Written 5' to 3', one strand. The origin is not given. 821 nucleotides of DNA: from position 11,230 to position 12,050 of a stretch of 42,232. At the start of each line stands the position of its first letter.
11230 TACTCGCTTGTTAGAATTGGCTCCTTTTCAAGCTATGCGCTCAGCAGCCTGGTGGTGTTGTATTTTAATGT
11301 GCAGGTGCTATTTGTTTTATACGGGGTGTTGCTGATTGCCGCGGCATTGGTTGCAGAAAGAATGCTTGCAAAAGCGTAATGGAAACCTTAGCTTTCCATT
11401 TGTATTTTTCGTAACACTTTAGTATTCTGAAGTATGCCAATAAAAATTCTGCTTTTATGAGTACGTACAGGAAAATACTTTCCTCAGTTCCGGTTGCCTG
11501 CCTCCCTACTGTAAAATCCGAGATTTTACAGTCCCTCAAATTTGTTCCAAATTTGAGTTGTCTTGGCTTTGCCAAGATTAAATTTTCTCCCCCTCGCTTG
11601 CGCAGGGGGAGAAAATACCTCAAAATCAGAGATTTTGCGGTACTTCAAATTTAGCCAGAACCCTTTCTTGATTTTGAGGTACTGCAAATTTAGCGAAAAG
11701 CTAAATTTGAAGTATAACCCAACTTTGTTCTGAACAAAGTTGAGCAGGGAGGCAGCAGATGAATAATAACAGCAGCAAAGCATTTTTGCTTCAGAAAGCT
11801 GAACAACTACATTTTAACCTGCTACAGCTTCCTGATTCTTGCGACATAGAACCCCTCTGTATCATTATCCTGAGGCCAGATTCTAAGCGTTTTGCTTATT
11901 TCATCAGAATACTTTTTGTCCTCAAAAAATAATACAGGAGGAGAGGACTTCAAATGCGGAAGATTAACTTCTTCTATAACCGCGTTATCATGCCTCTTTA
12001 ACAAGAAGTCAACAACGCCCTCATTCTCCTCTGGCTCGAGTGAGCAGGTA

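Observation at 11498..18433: Perfect 282-bp inverted repeats bracket a 6.4-kb block of housekeeping genes, a candidate invertible segment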

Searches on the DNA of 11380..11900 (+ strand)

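Call 9: search_rna_families(source=window, start=11380, end=11900, threshold=evalue, max_evalue=10, show_alignments=2)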
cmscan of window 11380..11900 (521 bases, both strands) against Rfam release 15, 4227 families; matches with E-value up to 10: 17.
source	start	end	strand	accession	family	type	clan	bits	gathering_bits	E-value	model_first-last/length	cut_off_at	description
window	11563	11618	+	RF02410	snoR136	Gene; snRNA; snoRNA; HACA-box;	-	30.1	43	0.0043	1-152/152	no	Small nucleolar RNA snoR136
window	11506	11534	-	RF00654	mir-216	Gene; miRNA;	CL00094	20.5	53.5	0.26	1-77/77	no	mir-216 microRNA precursor family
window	11608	11733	-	RF01859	Phe_leader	Cis-reg; leader;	-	19.4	55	1.1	1-125/125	no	Phenylalanine leader peptide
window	11549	11683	+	RF02578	tsr25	Gene; sRNA;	-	18.7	63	0.1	1-181/181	no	S. aureus tsr25 small RNA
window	11641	11714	+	RF03743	MIR7696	Gene; miRNA;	-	18.6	83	0.93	1-88/88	no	MIR7696 microRNA precursor family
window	11747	11833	+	RF00135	snoZ223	Gene; snRNA; snoRNA; CD-box;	CL00051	17.8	45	1.6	1-94/94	no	Small nucleolar RNA Z223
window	11641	11714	-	RF03743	MIR7696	Gene; miRNA;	-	17.2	83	2.1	1-88/88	no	MIR7696 microRNA precursor family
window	11578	11637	-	RF02527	SSRC38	Gene; sRNA;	-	16.3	80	2.2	1-166/166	no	Streptococcus sRNA SSRC38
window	11629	11694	+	RF03583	MIR781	Gene; miRNA;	-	15.9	88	5.4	1-94/94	no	MIR781 microRNA precursor family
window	11737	11815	-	RF01175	snoU83D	Gene; snRNA; snoRNA; CD-box;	-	15.8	55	3.6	1-81/81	no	Small nucleolar RNA U83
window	11614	11683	-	RF00892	mir-551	Gene; miRNA;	-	15.6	51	1.7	1-74/74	no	mir-551 microRNA precursor family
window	11584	11614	+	RF00906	MIR1120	Gene; miRNA;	-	15.5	86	4.2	1-87/87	no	MIR1120/MIR1122 microRNA precursor family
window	11618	11680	-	RF03396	mir-2814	Gene; miRNA;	-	15.3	90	6.4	1-87/87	no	mir-2814 microRNA precursor family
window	11719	11744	+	RF00713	mir-239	Gene; miRNA;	-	13.5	49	8.1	1-74/74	no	mir-239 microRNA precursor family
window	11680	11715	+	RF04097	MIR2630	Gene; miRNA;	-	13.2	144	5.4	1-229/229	no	MIR2630 microRNA precursor family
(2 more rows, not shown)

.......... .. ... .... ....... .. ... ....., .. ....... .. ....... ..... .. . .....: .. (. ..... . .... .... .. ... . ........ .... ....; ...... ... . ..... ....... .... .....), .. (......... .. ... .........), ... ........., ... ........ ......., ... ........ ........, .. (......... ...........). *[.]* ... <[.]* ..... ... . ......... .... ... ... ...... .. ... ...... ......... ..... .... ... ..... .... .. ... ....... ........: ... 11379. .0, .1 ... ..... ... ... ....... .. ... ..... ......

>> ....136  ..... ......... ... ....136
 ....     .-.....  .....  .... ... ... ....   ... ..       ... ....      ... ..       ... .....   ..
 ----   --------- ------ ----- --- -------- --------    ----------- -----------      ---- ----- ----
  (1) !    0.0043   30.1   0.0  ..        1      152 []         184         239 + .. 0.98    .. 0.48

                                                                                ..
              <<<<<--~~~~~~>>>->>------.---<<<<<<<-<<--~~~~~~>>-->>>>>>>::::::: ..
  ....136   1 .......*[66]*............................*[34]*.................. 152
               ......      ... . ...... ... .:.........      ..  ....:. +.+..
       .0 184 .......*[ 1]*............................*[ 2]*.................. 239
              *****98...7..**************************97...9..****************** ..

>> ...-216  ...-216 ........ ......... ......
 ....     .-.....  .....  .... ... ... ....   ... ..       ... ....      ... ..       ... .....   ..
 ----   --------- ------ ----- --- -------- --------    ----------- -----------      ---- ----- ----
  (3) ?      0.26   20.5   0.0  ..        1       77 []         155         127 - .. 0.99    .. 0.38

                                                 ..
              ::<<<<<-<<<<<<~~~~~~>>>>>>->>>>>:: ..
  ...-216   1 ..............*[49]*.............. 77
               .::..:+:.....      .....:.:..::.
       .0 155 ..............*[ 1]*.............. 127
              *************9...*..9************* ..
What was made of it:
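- On Known RNA family (Rfam 15): The best sub-threshold hit is snoR136, 30 bits against a gathering score of 43, produced by generic hairpins (call 9).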

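Call 55: build_rna_model(alignment_id=A5, structure=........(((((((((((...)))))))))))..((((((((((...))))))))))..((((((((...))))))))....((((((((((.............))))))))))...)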
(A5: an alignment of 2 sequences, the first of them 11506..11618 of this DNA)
Model R1 built from alignment A5 (2 sequences, 119 columns); structure: as given.
model positions 119; base pairs 39; branch points 3; effective number of sequences 0.9; information 0.59 bits per position. Calibrated on 0.2 Mb of random sequence (short: E-values are rough).
structure used (alignment columns):
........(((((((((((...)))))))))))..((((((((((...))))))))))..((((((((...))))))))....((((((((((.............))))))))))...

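Call 56: search_with_rna_model(model_id=R1, sources=[window, L001, L082, L083, L091, L092, L093, L094, L002, L003, L004, L005, L006, L007, L008, L009, L010, L011, L012, L013, L014, L015, L016, L017, L018, L019, L020, L021, L022, L023, L024, L025, L026, L027, L028, L029, L030, L031, L032, L033, L034, L035, L036, L037, L038, L039, L040, L041, L042, L043, L044, L045, L046, L047, L048, L049, L050, L051, L058], max_evalue=10)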
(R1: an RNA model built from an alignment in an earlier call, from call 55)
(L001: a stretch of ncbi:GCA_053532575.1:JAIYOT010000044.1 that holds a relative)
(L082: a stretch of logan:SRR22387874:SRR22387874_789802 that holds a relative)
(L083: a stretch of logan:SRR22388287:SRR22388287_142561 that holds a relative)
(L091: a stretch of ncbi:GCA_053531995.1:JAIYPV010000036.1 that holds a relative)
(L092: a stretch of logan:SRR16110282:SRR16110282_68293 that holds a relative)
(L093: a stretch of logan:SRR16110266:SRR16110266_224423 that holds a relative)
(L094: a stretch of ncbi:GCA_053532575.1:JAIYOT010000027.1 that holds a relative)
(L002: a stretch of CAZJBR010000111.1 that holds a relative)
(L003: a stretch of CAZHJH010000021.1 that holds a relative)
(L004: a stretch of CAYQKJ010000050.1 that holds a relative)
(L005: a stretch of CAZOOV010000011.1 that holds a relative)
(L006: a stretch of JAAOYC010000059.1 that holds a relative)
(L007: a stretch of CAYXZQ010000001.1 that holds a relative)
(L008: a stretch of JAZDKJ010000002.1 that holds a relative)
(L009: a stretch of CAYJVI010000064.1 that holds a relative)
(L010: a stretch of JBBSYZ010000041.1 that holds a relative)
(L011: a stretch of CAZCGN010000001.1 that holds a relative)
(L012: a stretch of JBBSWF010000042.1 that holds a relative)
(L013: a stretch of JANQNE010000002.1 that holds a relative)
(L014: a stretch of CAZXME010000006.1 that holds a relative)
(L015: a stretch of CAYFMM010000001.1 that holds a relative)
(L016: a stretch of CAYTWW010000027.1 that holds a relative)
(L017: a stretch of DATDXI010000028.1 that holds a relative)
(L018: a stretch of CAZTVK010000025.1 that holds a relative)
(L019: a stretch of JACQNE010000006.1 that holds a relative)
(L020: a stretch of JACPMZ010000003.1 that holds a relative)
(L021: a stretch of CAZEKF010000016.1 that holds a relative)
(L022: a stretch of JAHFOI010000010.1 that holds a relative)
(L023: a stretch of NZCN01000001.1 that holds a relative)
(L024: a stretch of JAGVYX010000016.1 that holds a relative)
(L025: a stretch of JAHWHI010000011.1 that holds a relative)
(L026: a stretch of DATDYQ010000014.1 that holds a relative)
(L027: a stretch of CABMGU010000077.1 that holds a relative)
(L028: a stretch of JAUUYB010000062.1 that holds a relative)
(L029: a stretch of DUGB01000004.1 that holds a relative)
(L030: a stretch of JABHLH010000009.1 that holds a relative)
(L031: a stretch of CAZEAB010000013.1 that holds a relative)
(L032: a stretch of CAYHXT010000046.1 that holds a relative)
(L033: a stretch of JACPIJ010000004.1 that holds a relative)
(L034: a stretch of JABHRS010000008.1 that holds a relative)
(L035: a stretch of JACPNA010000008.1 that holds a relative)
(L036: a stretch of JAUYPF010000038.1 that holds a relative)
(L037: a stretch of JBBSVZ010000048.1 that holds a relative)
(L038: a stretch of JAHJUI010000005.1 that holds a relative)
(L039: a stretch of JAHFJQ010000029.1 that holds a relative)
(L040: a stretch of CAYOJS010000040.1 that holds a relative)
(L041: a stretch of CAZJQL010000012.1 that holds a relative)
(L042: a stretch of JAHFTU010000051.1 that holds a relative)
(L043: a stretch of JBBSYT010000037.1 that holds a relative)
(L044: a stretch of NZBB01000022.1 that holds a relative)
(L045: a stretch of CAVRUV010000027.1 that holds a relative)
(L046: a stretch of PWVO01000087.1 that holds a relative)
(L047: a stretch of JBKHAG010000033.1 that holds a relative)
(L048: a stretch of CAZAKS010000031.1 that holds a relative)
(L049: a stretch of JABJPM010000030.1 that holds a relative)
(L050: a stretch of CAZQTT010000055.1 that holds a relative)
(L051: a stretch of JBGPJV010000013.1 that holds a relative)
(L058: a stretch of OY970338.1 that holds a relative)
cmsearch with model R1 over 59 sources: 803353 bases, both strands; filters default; matches with E-value up to 10: 13.
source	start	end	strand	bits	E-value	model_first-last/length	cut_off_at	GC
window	11500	11618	+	138.8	3.2e-31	1-119/119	no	0.44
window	18313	18431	-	138.8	3.2e-31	1-119/119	no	0.44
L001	718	835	+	137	8.6e-31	1-119/119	no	0.39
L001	798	925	-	36.8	2.8e-06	1-119/119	no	0.51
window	18214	18351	+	31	7.1e-05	1-119/119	no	0.38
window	11580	11717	-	31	7.1e-05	1-119/119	no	0.38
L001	10018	10113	-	30.2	0.00011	1-119/119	no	0.48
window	40455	40556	+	29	0.00023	1-119/119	no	0.43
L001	9980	10056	+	23.5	0.0048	1-119/119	no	0.44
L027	20018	20072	-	21.7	0.013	61-116/119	no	0.56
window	40518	40592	-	19.3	0.053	1-119/119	no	0.47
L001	726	750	-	16.8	0.22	9-33/119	no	0.12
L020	20726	20758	+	14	1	84-116/119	no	0.45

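Call 70: search_dna_similar(query=window:11410-11820:+, collection=phages, mode=distant, max_evalue=0.01, max_rows=10)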
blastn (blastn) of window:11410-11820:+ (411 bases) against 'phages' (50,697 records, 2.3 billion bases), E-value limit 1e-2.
No match.

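Call 71: search_dna_similar(query=window:11410-11820:+, collection=plasmids, mode=distant, max_evalue=0.01, max_rows=10)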
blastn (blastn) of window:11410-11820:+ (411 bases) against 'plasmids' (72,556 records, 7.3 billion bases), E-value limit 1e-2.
No match.
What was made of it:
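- Tried and rejected: No match (calls 70, 71).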
